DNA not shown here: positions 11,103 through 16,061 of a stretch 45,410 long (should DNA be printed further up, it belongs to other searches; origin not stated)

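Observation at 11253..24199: Two tandem cassettes of TonB-dependent receptor + T9SS-sorted beta-helix-like partner: candidate undescribed outer-membrane capture/uptake system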

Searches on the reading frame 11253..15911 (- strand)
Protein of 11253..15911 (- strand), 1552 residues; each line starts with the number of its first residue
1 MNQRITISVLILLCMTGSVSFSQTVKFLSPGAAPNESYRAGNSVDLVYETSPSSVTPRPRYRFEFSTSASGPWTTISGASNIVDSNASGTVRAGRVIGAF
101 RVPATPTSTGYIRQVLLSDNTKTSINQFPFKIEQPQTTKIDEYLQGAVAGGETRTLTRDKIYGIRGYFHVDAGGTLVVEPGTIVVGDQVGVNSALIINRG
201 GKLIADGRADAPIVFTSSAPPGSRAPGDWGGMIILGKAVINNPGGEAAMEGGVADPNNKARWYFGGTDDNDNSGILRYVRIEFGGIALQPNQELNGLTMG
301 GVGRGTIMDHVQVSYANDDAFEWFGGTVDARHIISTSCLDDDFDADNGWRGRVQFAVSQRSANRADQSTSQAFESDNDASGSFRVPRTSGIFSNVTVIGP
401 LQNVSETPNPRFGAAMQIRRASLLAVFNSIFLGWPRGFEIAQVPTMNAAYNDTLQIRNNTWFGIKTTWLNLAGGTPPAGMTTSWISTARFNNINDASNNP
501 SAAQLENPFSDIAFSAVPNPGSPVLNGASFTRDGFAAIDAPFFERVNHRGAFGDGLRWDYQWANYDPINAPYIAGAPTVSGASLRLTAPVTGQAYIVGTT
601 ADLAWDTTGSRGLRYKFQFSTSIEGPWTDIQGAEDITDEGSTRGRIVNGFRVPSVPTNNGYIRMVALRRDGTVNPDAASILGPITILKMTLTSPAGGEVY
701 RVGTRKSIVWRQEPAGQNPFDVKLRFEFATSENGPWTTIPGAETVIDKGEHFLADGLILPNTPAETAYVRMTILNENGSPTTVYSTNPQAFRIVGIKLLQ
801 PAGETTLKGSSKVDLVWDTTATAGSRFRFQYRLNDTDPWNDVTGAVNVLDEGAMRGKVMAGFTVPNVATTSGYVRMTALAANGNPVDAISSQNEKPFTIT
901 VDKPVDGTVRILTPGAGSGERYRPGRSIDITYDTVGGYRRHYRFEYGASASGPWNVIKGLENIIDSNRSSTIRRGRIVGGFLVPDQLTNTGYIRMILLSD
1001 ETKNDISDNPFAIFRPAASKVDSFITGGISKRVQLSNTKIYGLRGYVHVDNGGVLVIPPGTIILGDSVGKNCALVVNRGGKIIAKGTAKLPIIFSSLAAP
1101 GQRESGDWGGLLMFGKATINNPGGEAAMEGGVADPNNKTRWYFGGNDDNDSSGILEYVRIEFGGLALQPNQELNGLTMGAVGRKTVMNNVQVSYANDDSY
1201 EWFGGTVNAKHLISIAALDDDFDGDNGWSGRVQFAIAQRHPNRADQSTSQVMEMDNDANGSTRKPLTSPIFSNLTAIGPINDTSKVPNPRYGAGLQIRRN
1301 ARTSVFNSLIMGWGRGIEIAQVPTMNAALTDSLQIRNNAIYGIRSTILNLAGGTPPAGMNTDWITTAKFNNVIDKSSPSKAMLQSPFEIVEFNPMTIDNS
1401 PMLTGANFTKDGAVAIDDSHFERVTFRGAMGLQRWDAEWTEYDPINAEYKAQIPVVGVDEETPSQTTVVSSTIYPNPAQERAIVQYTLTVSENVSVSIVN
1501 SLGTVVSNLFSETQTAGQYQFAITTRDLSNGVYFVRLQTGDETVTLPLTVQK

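Call 3: search_protein_families(library=pfam, proteins=[window:11253-15911:-], max_evalue=0.01)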
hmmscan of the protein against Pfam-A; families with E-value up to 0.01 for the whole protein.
window:11253-15911:- (1552 aa): 2 families
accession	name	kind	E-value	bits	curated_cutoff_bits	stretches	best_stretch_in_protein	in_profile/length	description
PF18962.6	Por_Secre_tail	-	2.1e-12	47.6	27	1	1473-1545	1-70/75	Secretion system C-terminal sorting domain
PF13860.13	FlgD_ig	-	0.0012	19.2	27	0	1482-1533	12-69/79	FlgD Ig-like domain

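Call 4: search_protein_families(library=ncbifam, proteins=[window:11253-15911:-], max_evalue=0.01)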
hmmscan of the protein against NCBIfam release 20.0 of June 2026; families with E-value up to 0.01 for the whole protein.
window:11253-15911:- (1552 aa): 3 families
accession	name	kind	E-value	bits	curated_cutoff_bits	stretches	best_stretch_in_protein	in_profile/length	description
TIGR04183.1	Por_Secre_tail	domain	9.5e-11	41.5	23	1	1473-1546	1-67/72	T9SS type A sorting domain-containing protein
NF038113.1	T9SSA_dep_M36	equivalog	9.9e-06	24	885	1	1469-1545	791-863/869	T9SS-dependent M36 family metallopeptidase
NF052323.1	T9SSA_dep_M6i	equivalog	2.8e-05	22.3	600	1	1464-1539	949-1026/1043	T9SS-dependent M6-like inactivated metalloprotease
